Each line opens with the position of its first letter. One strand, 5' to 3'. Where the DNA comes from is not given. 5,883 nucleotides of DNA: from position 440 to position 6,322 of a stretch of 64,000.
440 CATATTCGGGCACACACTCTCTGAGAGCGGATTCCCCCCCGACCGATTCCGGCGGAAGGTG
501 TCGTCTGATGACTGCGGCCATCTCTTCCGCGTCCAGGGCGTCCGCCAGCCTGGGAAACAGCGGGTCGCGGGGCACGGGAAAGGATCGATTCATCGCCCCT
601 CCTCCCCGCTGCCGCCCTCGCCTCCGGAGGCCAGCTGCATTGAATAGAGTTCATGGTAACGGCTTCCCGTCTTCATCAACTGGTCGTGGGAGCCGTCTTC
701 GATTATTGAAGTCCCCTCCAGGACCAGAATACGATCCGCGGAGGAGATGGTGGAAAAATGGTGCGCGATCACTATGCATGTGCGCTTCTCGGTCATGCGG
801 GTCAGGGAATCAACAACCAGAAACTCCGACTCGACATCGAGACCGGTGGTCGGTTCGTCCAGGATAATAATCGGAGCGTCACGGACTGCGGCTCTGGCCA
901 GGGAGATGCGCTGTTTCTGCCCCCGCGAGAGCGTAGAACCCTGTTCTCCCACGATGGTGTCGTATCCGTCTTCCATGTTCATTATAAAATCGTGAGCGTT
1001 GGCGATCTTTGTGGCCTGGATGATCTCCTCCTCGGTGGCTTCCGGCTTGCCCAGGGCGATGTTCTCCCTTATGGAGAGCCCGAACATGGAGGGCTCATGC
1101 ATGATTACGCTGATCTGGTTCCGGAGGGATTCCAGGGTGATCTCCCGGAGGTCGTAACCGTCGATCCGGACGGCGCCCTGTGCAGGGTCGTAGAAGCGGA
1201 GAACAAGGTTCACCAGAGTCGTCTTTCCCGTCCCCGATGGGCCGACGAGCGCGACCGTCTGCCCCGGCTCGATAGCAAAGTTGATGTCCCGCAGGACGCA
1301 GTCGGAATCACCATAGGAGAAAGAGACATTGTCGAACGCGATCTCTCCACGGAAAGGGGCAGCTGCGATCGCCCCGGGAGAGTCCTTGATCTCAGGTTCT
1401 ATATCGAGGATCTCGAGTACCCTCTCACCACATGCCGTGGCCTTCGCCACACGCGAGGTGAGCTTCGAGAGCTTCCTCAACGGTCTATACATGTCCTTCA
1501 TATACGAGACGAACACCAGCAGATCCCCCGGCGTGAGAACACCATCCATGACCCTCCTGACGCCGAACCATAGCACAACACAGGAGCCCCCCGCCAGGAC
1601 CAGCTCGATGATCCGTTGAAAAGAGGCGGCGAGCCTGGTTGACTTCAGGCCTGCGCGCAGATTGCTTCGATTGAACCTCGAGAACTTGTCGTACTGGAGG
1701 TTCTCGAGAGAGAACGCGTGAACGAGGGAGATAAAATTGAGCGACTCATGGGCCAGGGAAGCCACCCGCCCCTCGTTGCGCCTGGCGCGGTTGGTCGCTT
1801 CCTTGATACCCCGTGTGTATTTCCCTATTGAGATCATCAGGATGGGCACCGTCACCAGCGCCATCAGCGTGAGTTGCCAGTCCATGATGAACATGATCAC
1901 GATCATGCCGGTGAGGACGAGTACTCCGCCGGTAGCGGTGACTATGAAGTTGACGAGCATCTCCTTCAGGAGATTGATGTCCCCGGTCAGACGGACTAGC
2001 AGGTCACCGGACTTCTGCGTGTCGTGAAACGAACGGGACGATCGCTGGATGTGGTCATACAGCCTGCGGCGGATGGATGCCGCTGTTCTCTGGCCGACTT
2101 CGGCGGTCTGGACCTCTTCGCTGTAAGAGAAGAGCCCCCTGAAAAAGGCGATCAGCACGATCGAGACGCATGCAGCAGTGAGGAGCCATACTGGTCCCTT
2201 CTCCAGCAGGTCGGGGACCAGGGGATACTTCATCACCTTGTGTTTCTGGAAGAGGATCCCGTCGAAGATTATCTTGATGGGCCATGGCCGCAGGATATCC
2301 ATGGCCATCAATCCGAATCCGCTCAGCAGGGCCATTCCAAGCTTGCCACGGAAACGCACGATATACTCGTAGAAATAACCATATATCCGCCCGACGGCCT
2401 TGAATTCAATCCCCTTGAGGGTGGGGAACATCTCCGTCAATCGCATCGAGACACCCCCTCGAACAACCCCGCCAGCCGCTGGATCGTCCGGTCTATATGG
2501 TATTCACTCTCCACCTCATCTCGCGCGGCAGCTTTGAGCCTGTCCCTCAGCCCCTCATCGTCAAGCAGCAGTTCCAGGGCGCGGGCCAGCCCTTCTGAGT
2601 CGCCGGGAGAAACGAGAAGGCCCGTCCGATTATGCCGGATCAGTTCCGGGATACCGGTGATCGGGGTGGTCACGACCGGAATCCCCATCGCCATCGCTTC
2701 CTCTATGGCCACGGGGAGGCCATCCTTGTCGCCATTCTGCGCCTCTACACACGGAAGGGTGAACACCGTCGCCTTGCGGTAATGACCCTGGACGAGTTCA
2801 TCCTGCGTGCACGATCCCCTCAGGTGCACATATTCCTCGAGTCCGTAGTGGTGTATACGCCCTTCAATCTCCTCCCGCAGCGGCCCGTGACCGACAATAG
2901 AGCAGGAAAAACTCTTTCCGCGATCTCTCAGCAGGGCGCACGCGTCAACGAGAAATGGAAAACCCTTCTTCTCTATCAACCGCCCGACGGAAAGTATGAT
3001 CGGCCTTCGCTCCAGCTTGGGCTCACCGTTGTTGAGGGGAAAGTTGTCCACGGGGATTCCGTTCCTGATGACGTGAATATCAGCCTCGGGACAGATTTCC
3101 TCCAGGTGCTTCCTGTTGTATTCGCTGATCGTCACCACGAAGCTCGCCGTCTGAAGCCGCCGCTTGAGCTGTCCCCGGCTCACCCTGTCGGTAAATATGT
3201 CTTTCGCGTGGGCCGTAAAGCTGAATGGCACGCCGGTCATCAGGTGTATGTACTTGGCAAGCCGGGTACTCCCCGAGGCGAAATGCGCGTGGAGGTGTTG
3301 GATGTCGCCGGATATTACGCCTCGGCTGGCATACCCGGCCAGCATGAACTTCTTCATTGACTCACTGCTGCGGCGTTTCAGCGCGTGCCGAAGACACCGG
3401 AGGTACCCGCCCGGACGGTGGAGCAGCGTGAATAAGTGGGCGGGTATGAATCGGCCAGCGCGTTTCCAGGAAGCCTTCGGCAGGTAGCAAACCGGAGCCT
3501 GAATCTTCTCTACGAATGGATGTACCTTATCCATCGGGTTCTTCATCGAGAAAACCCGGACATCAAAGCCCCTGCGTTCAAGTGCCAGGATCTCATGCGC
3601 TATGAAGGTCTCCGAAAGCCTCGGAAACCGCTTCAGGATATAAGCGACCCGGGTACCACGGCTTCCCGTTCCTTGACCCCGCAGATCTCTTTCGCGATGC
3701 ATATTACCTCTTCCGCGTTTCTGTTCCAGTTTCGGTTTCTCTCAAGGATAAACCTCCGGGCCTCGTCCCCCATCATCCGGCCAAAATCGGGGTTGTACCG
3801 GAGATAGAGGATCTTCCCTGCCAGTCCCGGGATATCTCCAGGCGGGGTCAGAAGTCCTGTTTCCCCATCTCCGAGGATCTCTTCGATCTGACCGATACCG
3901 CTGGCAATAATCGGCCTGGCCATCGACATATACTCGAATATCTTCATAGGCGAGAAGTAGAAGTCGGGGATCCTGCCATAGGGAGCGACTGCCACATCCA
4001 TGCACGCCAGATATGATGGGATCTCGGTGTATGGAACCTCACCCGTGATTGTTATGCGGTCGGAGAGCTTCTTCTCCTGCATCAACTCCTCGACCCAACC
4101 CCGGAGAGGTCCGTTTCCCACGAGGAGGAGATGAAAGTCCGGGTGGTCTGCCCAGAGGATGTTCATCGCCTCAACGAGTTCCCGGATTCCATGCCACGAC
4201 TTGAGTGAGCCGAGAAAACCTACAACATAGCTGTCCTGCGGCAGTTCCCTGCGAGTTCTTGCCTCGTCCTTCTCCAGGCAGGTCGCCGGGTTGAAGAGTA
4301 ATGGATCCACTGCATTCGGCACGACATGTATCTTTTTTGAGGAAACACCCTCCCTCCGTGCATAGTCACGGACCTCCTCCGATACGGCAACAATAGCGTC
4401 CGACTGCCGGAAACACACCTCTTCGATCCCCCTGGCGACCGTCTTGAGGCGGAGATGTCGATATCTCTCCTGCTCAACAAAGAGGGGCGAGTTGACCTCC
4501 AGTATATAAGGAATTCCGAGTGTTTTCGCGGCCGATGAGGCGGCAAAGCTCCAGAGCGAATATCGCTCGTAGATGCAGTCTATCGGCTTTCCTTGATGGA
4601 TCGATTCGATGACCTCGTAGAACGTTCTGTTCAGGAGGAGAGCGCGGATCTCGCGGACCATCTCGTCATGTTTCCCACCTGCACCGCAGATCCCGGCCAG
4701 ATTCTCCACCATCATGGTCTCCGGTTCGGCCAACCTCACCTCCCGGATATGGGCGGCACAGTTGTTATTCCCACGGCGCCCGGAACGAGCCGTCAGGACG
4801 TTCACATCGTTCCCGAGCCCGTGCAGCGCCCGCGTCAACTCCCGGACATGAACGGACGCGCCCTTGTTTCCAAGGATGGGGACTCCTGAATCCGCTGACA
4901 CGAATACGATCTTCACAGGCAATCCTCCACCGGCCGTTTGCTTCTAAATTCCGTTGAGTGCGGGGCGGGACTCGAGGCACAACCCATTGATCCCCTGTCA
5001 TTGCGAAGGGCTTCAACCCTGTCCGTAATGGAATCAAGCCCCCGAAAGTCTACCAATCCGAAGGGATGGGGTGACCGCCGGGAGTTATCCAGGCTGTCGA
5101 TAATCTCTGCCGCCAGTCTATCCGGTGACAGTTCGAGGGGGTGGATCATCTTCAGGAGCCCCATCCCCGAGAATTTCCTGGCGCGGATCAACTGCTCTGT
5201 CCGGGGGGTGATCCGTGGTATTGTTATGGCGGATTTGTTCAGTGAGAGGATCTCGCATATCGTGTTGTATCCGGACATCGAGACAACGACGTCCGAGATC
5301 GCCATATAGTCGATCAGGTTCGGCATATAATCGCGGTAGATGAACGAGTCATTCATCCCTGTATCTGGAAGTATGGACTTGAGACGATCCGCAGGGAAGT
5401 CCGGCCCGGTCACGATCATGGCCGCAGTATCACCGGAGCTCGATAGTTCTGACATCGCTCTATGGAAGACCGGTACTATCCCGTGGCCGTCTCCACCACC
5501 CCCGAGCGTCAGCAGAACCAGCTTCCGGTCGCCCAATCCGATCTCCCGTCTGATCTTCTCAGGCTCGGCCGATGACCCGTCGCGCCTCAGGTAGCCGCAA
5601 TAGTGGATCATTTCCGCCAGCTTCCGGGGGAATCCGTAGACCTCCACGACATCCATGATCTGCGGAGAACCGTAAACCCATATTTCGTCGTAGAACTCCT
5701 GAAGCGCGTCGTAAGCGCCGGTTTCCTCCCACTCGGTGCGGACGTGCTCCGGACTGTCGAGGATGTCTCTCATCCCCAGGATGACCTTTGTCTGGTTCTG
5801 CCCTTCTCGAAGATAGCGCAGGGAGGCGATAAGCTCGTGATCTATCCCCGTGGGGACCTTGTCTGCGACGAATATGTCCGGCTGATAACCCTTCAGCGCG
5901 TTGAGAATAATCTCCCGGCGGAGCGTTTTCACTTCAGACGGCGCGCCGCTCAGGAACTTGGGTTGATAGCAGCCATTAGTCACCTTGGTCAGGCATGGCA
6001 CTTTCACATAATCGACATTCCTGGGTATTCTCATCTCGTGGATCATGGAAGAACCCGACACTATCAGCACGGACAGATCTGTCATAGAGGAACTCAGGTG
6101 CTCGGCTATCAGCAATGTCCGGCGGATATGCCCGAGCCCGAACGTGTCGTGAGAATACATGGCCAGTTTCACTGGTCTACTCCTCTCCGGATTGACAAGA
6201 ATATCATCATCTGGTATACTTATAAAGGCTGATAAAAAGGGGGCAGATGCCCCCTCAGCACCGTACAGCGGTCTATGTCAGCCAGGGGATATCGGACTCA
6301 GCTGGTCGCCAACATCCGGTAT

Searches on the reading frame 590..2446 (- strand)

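Call 16: search_protein_families(library=pfam, proteins=[window:590-2446:-], max_evalue=0.00001)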
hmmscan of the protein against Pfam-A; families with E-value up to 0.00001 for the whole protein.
window:590-2446:- (618 aa): 3 families
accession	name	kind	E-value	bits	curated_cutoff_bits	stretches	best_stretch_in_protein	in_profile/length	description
PF00664.28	ABC_membrane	-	4.1e-45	155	28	1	74-317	37-268/274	ABC transporter transmembrane region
PF00005.33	ABC_tran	-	1.1e-33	117.2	25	1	385-534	1-137/137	ABC transporter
PF02463.25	SMC_N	-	1.6e-06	28.2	40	0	479-574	135-209/220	RecF/RecN/SMC N terminal domain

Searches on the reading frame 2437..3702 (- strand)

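Call 16: search_protein_families(library=pfam, proteins=[window:2437-3702:-], max_evalue=0.00001)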
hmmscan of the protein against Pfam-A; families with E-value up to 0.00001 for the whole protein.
window:2437-3702:- (421 aa): 5 families
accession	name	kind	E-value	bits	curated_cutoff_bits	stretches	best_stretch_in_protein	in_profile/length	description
PF00534.26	Glycos_transf_1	-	1.4e-34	119.6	26.4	1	228-395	10-171/172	Glycosyl transferases group 1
PF13692.12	Glyco_trans_1_4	-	4.2e-34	118.3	27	1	233-382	1-142/142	Glycosyl transferases group 1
PF13439.12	Glyco_transf_4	-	3.4e-11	43.9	28.5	1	31-219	5-169/170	Glycosyltransferase Family 4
PF13524.12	Glyco_trans_1_2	-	1e-08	35.7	25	1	313-410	48-142/144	Glycosyl transferase-like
PF13579.12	Glyco_trans_4_4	-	4.1e-06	27.7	29.7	0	32-215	5-158/158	Glycosyl transferase 4-like domain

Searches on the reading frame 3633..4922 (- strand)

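Call 16: search_protein_families(library=pfam, proteins=[window:3633-4922:-], max_evalue=0.00001)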
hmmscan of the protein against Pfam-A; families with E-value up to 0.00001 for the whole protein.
window:3633-4922:- (429 aa): 5 families
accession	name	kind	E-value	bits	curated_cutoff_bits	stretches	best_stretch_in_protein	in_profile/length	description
PF13692.12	Glyco_trans_1_4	-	1.6e-28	100.2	27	1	233-374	3-139/142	Glycosyl transferases group 1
PF00534.26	Glycos_transf_1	-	8e-26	91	26.4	1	218-390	2-171/172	Glycosyl transferases group 1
PF13439.12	Glyco_transf_4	-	3.6e-19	69.9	28.5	1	21-207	3-168/170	Glycosyltransferase Family 4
PF13579.12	Glyco_trans_4_4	-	1.3e-16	61.7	29.7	1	21-203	2-157/158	Glycosyl transferase 4-like domain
PF13524.12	Glyco_trans_1_2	-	3.9e-07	30.5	25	1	258-405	10-141/144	Glycosyl transferase-like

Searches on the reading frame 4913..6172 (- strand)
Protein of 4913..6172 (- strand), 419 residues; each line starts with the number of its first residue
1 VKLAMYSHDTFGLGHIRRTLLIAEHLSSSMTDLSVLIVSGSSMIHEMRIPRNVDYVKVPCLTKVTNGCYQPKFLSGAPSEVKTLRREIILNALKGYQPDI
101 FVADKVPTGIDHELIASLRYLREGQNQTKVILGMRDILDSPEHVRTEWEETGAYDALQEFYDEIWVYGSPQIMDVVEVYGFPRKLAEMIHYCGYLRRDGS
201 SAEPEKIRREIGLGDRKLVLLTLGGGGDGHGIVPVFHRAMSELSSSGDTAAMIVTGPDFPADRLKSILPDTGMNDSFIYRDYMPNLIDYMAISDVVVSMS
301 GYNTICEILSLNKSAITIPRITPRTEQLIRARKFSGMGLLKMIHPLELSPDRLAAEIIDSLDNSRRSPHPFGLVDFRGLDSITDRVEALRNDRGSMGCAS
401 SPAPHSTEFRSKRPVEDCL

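Call 16: search_protein_families(library=pfam, proteins=[window:4913-6172:-], max_evalue=0.00001)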
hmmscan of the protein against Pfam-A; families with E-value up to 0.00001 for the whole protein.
window:4913-6172:- (419 aa): 1 family
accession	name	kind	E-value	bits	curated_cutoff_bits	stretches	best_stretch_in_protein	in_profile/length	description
PF04101.22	Glyco_tran_28_C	-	5.9e-11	43.1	22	1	247-365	29-145/166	Glycosyltransferase family 28 C-terminal domain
